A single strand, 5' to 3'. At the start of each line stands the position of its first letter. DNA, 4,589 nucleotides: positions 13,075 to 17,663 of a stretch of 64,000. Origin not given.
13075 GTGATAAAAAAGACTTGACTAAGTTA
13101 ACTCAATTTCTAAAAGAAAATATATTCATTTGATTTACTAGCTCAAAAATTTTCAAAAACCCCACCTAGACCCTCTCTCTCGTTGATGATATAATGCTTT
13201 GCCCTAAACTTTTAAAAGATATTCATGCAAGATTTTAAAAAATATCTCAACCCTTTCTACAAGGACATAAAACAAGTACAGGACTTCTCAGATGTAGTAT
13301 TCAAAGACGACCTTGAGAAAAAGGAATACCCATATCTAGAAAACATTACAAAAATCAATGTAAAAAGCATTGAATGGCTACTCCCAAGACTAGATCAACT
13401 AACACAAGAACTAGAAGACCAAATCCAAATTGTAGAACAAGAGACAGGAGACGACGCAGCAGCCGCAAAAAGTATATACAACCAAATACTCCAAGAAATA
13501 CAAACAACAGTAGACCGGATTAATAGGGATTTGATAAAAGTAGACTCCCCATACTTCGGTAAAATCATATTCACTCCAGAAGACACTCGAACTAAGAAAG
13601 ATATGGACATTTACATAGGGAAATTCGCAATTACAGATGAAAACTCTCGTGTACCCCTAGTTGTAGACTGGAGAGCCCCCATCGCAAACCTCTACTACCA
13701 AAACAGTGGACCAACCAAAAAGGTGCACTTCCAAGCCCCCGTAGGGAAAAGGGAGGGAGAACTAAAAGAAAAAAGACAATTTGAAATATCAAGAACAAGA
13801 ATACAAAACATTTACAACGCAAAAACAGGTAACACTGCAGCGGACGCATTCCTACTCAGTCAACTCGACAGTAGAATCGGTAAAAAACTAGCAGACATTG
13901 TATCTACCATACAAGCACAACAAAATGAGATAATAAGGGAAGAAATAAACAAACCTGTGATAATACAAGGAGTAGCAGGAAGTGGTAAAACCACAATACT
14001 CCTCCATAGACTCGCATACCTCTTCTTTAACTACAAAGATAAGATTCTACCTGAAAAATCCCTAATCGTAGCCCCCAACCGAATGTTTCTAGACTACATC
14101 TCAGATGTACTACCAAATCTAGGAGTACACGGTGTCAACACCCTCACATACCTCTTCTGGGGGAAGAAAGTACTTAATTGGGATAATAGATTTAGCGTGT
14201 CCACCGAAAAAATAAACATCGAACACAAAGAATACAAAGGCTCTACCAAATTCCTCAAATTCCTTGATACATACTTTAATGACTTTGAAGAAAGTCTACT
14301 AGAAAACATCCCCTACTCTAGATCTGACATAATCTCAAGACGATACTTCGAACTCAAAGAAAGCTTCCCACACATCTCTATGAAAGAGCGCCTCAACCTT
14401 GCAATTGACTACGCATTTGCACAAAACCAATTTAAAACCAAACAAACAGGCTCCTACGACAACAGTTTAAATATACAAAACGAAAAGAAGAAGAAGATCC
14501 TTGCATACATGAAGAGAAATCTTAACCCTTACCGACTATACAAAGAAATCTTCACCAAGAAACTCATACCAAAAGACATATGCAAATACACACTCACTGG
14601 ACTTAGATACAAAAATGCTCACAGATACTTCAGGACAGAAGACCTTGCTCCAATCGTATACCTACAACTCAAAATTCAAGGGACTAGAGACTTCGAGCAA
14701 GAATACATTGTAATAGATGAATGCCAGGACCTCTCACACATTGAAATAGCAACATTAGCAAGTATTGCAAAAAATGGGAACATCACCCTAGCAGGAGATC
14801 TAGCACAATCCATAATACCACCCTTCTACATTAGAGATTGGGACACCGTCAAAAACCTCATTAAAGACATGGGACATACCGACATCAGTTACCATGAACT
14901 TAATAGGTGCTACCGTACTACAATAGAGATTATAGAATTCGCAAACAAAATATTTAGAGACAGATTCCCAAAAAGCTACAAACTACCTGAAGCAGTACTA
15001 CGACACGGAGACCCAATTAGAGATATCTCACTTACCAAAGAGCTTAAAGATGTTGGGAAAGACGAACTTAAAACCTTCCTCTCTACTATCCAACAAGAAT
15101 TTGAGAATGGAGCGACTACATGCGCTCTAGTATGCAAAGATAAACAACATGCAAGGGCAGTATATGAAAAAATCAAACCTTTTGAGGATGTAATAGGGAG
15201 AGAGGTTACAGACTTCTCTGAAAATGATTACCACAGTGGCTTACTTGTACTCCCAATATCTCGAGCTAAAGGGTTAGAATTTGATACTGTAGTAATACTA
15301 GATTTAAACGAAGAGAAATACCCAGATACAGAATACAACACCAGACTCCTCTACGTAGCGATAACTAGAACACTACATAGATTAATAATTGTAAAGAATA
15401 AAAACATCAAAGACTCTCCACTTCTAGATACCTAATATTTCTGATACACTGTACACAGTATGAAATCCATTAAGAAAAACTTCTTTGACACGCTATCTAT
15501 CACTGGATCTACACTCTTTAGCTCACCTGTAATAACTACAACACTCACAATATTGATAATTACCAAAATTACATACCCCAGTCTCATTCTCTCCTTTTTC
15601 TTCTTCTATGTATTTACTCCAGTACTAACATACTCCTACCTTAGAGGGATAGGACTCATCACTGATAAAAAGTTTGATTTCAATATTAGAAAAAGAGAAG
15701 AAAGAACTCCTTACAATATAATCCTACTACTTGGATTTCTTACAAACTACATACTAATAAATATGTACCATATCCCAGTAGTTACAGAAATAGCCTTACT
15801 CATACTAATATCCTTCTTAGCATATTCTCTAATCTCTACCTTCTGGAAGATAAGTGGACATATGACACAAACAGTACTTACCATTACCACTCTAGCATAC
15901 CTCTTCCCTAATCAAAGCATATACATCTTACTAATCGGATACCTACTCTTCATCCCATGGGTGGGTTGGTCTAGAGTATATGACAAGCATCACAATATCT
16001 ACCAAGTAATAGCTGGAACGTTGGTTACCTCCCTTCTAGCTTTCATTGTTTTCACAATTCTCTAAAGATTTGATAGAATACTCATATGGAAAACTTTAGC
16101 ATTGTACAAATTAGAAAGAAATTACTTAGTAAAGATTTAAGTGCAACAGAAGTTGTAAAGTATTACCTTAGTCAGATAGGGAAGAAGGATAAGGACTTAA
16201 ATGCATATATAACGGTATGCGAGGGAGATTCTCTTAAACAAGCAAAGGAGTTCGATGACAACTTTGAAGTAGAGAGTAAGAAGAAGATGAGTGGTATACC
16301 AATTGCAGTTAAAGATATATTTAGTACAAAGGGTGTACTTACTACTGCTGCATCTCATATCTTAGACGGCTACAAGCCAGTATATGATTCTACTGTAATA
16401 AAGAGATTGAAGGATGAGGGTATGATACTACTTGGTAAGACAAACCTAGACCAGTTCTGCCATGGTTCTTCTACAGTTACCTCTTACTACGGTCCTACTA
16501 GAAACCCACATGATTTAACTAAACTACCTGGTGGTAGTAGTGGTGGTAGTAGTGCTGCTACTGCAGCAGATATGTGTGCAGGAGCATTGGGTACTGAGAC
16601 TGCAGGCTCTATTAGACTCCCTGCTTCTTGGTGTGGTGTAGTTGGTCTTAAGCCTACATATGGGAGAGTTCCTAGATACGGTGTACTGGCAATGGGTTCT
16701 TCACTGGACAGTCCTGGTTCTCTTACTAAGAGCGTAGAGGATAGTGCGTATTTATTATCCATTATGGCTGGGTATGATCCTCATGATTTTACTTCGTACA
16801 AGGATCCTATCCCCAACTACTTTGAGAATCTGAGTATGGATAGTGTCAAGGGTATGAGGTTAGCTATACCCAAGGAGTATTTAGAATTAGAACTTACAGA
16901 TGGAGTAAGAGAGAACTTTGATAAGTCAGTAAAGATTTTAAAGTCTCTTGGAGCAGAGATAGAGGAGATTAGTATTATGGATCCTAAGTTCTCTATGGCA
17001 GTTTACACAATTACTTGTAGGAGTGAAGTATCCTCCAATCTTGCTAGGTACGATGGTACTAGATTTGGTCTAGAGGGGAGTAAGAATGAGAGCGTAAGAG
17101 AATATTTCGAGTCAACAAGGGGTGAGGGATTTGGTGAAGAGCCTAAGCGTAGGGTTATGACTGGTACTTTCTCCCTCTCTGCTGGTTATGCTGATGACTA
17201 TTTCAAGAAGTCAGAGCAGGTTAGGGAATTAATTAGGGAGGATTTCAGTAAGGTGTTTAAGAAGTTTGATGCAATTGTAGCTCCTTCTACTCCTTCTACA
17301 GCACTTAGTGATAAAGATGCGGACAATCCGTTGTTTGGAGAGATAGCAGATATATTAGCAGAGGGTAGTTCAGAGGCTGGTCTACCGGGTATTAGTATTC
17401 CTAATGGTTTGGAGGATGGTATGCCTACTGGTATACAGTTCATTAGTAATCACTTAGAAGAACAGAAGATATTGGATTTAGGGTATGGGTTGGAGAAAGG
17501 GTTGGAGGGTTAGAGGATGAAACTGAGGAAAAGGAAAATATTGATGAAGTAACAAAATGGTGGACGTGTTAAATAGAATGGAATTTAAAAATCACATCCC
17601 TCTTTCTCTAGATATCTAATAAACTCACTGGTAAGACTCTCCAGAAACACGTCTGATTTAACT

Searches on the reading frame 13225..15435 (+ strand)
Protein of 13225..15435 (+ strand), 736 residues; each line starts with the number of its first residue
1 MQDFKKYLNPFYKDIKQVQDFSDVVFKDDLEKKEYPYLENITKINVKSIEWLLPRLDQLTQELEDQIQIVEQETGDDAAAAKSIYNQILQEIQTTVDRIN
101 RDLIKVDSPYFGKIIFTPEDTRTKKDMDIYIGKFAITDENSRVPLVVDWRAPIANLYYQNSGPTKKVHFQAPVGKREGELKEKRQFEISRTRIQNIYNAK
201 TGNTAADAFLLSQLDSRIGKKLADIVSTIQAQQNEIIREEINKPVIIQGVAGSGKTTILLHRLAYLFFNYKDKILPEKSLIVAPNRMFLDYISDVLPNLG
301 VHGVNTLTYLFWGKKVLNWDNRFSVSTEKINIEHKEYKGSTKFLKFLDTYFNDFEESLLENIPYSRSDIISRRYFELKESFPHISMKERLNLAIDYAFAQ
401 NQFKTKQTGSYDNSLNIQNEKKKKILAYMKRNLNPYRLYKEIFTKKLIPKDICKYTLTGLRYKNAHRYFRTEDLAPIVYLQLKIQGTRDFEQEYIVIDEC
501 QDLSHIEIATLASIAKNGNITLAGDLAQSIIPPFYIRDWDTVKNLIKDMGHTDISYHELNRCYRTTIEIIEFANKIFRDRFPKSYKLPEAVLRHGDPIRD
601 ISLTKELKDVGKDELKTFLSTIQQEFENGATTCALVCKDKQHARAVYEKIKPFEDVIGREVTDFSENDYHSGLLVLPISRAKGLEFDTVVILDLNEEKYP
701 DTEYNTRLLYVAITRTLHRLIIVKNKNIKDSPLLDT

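Call 59: search_protein_families(library=pfam, proteins=[window:13225-15435:+], max_evalue=0.00001)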
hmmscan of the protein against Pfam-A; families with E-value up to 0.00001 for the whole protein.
window:13225-15435:+ (736 aa): 5 families
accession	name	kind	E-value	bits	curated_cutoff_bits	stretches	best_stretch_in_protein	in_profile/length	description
PF13538.12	UvrD_C_2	-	3.8e-11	43.1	27.4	1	674-723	3-52/52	UvrD-like helicase C-terminal domain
PF13245.12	AAA_19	-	5.1e-11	43.3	25.1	1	233-530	1-130/134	AAA domain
PF13361.12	UvrD_C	-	6.9e-11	42.6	25.6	1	674-726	288-349/350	UvrD-like helicase C-terminal domain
PF00580.27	UvrD-helicase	-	3.1e-10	40.6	23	0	231-269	3-40/271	UvrD/REP helicase N-terminal domain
PF01443.25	Viral_helicase1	-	2.3e-09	37.9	21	0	246-265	2-21/228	Viral superfamily 1 RNA helicase core domain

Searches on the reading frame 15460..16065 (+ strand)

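Call 59: search_protein_families(library=pfam, proteins=[window:15460-16065:+], max_evalue=0.00001)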
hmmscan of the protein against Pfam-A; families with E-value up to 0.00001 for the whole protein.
window:15460-16065:+ (201 aa): 1 family
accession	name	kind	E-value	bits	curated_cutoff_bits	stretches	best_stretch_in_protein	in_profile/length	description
PF01569.27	PAP2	-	7.3e-09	35.9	27.2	1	131-200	52-124/130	PAP2 superfamily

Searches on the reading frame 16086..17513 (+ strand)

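Call 59: search_protein_families(library=pfam, proteins=[window:16086-17513:+], max_evalue=0.00001)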
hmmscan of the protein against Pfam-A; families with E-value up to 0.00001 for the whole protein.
window:16086-17513:+ (475 aa): 1 family
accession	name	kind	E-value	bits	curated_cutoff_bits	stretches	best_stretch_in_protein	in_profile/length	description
PF01425.27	Amidase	-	1e-127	427.4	27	1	22-463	1-445/445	Amidase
